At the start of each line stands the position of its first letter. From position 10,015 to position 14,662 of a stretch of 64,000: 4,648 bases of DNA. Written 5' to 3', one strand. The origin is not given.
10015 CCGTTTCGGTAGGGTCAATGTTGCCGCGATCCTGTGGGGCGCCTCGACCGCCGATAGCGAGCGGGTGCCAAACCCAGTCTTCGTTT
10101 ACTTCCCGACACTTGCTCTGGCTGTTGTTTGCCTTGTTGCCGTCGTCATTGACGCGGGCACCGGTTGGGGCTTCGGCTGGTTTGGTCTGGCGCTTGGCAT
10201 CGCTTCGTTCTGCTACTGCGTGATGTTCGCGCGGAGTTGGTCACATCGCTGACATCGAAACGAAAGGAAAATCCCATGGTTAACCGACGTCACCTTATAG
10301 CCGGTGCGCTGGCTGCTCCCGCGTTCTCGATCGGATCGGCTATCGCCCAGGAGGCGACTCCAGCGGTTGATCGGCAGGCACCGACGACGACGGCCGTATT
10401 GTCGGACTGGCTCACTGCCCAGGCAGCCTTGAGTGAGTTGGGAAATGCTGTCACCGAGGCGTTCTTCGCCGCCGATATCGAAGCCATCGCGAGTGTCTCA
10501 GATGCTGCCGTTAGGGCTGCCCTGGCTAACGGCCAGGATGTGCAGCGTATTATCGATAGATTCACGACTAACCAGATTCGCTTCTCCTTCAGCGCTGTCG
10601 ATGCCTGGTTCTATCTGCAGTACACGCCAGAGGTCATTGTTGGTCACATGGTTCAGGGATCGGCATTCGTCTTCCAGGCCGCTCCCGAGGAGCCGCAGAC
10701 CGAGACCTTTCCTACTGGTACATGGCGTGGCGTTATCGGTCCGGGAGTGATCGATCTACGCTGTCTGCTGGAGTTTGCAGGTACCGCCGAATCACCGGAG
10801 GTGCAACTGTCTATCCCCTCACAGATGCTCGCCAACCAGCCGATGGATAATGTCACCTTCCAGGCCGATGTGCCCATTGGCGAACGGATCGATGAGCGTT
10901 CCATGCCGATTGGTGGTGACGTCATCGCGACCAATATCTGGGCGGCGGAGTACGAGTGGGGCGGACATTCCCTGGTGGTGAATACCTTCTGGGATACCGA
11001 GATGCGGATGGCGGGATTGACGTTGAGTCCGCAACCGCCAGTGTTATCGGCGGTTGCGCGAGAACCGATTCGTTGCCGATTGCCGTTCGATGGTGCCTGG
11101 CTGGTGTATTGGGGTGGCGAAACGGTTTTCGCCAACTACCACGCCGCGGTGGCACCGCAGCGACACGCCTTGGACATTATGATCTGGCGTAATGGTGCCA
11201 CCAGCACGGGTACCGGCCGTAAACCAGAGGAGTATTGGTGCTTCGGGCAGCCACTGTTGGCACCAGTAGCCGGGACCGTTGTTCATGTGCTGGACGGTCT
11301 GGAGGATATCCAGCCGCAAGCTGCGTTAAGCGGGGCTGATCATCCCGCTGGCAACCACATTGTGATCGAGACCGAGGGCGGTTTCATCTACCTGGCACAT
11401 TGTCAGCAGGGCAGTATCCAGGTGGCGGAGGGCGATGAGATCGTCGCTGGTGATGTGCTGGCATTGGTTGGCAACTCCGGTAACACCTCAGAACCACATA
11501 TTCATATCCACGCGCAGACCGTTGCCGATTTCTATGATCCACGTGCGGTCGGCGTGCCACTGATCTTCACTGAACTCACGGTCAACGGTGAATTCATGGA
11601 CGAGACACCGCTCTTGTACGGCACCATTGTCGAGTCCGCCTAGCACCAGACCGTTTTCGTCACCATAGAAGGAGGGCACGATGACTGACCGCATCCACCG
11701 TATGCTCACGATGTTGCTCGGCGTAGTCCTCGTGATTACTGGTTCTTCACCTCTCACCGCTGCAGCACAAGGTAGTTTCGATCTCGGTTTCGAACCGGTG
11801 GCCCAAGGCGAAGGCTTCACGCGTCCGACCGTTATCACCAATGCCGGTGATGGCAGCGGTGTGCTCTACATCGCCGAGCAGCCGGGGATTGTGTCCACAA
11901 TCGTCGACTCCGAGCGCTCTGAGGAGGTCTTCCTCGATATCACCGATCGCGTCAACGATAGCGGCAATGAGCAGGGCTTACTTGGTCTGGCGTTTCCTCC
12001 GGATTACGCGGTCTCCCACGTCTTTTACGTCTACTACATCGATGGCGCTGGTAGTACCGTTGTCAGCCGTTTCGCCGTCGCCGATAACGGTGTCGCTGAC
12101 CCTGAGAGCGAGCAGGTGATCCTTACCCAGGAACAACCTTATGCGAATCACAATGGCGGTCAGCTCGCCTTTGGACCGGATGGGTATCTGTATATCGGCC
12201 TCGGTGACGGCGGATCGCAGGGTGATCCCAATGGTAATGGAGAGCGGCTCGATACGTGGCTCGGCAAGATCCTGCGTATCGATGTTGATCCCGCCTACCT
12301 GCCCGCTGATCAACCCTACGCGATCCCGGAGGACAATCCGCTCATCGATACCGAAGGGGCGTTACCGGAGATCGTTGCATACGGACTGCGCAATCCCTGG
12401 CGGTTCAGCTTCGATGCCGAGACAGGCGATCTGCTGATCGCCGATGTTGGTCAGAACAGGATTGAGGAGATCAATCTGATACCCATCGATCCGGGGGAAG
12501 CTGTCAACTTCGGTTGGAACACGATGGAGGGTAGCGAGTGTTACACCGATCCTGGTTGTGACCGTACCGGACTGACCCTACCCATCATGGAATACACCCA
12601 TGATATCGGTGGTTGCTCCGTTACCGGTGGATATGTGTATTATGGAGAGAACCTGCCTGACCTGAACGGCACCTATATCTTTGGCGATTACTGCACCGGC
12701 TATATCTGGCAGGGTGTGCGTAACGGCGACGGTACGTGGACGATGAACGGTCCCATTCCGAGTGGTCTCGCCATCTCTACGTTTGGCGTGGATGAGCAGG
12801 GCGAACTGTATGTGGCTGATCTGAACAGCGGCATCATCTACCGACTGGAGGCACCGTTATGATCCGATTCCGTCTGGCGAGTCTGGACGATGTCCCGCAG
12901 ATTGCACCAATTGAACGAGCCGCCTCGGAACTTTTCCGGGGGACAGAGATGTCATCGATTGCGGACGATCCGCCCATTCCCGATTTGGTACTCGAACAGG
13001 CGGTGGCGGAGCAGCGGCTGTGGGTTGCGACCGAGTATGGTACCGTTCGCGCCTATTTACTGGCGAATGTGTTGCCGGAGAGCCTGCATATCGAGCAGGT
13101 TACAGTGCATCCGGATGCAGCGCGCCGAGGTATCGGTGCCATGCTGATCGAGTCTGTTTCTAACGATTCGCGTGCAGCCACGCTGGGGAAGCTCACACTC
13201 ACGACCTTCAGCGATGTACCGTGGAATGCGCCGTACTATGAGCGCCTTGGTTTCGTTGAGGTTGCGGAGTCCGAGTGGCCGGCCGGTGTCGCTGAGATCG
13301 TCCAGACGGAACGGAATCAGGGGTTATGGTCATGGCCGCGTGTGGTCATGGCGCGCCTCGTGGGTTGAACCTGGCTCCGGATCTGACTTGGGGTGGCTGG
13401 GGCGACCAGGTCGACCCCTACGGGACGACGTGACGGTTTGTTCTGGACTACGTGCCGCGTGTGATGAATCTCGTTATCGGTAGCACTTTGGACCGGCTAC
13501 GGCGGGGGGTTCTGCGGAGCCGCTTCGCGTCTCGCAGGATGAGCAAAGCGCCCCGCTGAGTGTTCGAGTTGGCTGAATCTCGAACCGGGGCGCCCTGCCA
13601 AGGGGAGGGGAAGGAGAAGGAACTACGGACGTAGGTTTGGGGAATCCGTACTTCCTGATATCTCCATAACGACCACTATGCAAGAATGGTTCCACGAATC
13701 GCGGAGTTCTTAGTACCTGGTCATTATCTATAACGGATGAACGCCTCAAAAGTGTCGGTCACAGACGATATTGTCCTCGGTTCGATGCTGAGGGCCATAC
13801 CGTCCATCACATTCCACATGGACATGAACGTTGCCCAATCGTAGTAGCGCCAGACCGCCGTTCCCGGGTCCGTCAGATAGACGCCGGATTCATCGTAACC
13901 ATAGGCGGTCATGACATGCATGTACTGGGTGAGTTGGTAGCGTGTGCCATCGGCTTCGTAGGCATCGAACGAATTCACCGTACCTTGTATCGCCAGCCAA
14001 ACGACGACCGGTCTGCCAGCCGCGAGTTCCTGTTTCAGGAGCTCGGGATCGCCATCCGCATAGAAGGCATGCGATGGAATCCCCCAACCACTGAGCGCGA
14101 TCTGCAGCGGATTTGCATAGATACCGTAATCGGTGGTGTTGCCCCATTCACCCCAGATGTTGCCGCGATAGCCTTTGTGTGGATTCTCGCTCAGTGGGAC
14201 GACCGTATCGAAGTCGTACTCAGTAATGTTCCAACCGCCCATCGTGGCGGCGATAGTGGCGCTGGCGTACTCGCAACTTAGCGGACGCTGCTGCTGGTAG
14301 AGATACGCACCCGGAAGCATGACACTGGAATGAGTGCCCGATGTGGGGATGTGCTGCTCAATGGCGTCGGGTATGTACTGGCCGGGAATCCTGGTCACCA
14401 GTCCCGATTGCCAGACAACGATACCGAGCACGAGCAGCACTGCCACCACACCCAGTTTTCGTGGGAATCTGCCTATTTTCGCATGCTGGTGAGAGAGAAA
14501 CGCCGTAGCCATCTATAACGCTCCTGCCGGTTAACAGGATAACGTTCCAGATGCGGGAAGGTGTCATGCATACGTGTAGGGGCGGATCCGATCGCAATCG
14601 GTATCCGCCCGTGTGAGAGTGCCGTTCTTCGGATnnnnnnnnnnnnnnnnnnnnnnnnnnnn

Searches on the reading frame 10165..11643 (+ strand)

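Call 74: search_protein_families(library=pfam, proteins=[window:10165-11643:+], max_evalue=0.001)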
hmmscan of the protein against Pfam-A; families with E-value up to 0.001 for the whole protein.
window:10165-11643:+ (492 aa): 1 family
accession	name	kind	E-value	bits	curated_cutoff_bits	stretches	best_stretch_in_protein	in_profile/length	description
PF01551.29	Peptidase_M23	-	8.2e-10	39.2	28.7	1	361-455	13-92/96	Peptidase family M23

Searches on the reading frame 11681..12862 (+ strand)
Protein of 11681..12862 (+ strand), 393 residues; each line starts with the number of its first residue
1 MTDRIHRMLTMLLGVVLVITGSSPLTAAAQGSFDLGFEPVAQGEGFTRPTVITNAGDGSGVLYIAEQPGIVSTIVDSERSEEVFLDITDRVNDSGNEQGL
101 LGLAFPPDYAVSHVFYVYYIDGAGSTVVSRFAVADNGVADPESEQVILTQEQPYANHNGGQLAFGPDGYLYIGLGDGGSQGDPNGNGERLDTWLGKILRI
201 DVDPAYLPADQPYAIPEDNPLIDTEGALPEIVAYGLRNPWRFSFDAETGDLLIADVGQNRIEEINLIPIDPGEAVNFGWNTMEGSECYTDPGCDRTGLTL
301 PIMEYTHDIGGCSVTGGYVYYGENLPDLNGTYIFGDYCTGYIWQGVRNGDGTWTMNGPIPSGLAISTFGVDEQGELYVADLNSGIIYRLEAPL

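Call 74: search_protein_families(library=pfam, proteins=[window:11681-12862:+], max_evalue=0.001)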
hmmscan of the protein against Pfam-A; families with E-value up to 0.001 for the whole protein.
window:11681-12862:+ (393 aa): 2 families
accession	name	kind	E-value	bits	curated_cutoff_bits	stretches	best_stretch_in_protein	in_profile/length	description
PF07995.17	GSDH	-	1.1e-36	127.2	25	1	49-379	4-322/332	Glucose / Sorbosone dehydrogenase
PF01436.27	NHL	-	0.00035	20.9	20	0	236-261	1-25/28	NHL repeat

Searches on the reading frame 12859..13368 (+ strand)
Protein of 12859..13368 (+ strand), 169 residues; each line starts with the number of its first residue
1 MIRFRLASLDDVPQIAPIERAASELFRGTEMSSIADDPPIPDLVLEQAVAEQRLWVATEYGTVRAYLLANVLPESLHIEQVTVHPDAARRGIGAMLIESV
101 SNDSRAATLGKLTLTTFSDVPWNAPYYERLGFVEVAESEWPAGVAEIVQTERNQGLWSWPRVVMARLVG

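Call 74: search_protein_families(library=pfam, proteins=[window:12859-13368:+], max_evalue=0.001)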
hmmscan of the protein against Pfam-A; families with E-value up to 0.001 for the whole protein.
window:12859-13368:+ (169 aa): 3 families
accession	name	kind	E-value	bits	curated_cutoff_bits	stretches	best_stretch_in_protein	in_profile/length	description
PF00583.31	Acetyltransf_1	-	1.9e-10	41.5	20.7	1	45-132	24-116/116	Acetyltransferase (GNAT) family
PF13508.13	Acetyltransf_7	-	6.6e-10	39.7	27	1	52-134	3-84/84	Acetyltransferase (GNAT) domain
PF13673.13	Acetyltransf_10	-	2.3e-08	34.5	23.6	1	51-139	30-114/128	Acetyltransferase (GNAT) domain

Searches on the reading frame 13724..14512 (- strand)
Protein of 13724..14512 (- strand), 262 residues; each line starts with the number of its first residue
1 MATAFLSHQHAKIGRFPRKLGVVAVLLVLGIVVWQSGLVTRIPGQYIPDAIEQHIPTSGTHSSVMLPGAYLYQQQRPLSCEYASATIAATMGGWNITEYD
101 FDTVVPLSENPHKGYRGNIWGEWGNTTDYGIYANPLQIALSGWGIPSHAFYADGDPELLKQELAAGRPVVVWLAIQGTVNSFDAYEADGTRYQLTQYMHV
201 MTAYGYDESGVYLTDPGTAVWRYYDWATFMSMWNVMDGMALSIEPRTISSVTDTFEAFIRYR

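Call 74: search_protein_families(library=pfam, proteins=[window:13724-14512:-], max_evalue=0.001)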
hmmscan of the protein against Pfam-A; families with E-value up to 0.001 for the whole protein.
window:13724-14512:- (262 aa): 1 family
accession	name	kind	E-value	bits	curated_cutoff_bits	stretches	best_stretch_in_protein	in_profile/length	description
PF13529.12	Peptidase_C39_2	-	7.6e-15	56.2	24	1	72-216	6-142/143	Peptidase_C39 like family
